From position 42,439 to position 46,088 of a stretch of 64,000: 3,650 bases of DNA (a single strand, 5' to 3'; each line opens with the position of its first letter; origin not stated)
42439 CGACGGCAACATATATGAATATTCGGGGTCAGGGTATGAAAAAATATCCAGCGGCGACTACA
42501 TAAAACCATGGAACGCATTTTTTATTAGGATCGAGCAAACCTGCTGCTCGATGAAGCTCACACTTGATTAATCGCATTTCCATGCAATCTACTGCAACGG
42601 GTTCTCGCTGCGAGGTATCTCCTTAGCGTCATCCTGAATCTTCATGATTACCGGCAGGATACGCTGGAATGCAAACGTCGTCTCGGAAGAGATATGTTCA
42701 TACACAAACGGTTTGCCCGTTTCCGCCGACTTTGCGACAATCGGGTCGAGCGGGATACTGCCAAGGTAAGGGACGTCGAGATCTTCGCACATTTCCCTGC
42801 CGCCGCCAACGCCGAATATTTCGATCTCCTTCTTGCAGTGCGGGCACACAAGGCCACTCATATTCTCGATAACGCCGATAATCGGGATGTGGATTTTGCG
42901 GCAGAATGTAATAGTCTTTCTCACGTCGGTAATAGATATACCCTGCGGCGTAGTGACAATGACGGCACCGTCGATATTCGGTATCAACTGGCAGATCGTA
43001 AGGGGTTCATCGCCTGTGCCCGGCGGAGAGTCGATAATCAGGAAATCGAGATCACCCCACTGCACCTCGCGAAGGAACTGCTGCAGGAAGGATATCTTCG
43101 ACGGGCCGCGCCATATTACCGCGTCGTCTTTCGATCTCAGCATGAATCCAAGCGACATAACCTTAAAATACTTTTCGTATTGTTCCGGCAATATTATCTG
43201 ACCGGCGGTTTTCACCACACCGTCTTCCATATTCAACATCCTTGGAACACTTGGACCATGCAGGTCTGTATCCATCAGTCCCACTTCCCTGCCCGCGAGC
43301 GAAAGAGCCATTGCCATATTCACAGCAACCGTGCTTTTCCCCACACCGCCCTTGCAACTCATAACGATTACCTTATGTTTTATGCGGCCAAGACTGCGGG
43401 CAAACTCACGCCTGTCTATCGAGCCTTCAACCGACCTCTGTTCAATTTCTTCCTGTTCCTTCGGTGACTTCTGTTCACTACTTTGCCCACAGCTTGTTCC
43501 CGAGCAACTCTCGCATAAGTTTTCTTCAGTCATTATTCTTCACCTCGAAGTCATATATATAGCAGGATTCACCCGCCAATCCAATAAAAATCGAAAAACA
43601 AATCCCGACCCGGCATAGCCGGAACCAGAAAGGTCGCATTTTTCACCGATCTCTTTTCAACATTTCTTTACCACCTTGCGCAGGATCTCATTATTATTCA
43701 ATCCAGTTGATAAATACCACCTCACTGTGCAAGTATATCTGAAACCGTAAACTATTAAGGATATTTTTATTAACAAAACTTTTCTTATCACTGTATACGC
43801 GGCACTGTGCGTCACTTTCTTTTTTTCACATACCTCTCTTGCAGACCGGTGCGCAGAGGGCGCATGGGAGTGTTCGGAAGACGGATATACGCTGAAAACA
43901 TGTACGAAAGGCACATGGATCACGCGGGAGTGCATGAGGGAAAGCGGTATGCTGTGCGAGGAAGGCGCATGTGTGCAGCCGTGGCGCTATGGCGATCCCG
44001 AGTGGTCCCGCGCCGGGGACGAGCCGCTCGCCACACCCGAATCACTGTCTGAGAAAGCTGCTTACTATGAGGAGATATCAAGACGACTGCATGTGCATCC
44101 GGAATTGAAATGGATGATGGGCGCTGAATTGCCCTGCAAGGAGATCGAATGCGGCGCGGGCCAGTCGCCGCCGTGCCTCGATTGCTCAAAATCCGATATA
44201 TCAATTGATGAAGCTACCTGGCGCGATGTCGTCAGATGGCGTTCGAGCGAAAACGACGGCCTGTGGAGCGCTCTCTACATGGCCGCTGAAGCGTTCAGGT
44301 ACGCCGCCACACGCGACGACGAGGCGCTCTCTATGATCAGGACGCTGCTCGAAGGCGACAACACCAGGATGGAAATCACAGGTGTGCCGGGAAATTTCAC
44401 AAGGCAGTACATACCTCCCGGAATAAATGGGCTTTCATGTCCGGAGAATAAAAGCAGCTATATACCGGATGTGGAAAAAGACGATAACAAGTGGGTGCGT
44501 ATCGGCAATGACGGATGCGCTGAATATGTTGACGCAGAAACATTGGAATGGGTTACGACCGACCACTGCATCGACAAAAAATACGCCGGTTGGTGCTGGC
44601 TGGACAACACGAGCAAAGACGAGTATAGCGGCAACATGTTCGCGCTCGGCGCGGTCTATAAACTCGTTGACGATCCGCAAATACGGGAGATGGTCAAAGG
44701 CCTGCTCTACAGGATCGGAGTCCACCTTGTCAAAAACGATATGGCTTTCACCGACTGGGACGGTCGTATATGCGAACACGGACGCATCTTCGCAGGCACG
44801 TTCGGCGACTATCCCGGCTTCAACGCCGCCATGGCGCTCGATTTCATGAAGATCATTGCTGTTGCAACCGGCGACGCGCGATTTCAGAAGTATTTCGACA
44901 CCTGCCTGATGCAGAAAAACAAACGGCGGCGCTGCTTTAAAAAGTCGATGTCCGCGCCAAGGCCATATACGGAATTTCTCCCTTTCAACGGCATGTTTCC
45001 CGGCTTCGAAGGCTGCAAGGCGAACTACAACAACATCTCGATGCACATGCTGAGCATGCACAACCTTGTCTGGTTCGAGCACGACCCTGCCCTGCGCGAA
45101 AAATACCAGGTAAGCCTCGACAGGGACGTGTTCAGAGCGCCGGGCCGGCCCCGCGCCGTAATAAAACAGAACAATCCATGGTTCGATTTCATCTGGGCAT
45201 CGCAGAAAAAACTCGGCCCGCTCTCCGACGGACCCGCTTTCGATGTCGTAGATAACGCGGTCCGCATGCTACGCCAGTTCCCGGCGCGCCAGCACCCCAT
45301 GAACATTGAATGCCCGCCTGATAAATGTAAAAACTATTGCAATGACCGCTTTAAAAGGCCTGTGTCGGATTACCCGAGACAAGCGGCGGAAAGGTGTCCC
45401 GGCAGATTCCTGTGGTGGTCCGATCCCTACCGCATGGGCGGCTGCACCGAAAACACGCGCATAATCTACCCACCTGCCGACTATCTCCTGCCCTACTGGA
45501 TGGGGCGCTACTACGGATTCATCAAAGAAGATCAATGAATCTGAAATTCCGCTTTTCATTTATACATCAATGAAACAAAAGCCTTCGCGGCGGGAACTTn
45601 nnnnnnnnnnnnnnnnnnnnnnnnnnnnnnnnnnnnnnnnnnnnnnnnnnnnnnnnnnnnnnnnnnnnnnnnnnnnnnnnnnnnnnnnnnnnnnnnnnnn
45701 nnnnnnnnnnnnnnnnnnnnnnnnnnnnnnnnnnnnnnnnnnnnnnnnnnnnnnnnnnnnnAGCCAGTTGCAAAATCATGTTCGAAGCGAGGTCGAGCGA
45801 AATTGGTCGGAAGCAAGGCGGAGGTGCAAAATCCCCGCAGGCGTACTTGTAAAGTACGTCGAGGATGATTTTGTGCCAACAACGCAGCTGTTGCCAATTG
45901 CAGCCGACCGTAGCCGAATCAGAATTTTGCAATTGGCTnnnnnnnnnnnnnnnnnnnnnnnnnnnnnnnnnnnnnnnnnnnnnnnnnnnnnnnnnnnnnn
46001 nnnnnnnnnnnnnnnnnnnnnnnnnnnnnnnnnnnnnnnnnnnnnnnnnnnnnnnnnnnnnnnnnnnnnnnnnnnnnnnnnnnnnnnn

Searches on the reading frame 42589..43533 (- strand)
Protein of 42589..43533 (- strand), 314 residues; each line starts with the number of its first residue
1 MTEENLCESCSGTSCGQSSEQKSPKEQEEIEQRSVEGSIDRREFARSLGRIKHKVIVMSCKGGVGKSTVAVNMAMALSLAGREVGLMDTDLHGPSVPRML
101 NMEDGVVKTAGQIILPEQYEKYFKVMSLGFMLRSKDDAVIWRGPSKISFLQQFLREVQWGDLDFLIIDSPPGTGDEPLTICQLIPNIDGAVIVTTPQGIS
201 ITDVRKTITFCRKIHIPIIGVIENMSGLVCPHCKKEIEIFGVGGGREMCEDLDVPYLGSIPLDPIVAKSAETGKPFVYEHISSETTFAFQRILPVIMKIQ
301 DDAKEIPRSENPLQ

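Call 97: search_protein_families(library=pfam, proteins=[window:42589-43533:-], max_evalue=0.01)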
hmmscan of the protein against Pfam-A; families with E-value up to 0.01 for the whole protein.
window:42589-43533:- (314 aa): 8 families
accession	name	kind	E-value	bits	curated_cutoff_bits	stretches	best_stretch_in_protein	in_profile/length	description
PF10609.15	ParA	-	6.7e-97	324.2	27.1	1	51-293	2-242/246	NUBPL iron-transfer P-loop NTPase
PF01656.29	CbiA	-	1.2e-12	48.4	25.4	1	55-276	1-125/125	CobQ/CobB/MinD/ParA nucleotide binding domain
PF13614.12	AAA_31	-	2.3e-10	41.1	27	1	55-214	4-167/177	AAA domain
PF09140.17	MipZ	-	7.7e-08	32.4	20.7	1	53-170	1-108/262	ATPase MipZ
PF02374.21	ArsA_ATPase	-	5.4e-07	29.6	24.3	1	53-90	1-38/305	Anion-transporting ATPase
PF13500.12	AAA_26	-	0.00051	20.4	27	0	179-266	119-194/198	AAA domain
PF00142.24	Fer4_NifH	-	0.00096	19.1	25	0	56-95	3-42/271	4Fe-4S iron sulfur cluster binding proteins, NifH/frxC family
PF25199.1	nSTAND_NTPase5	-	0.0047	17.2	34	0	32-93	21-82/145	Novel STAND NTPase 5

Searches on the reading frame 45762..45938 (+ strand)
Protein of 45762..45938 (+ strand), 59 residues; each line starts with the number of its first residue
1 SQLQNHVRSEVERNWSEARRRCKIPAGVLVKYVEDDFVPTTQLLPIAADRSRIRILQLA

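Call 39: search_protein_representatives(protein=window:45762-45938:+)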
Query: 59 residues. Proteins with E-value up to 0.001 (for the whole library): 9; up to 1e-10: 5; up to 1e-30: 0. The best 9 are listed.
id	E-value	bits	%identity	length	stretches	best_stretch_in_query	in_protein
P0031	5.3e-21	88.7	81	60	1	2-59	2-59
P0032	1.3e-13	65.7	88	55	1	18-59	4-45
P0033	5.2e-13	63.8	81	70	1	17-59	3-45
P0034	3.2e-12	61.3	81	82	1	17-59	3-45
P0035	5.0e-11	57.6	45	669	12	37-56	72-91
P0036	3.8e-10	54.8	77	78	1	17-59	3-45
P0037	7.7e-10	53.9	39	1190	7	9-38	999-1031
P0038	3.0e-08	48.9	76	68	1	22-59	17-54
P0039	1.9e-04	37.1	32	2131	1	28-55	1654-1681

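Call 92: find_encoding_contigs(protein=P0031, flank=5000, max_places=5)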
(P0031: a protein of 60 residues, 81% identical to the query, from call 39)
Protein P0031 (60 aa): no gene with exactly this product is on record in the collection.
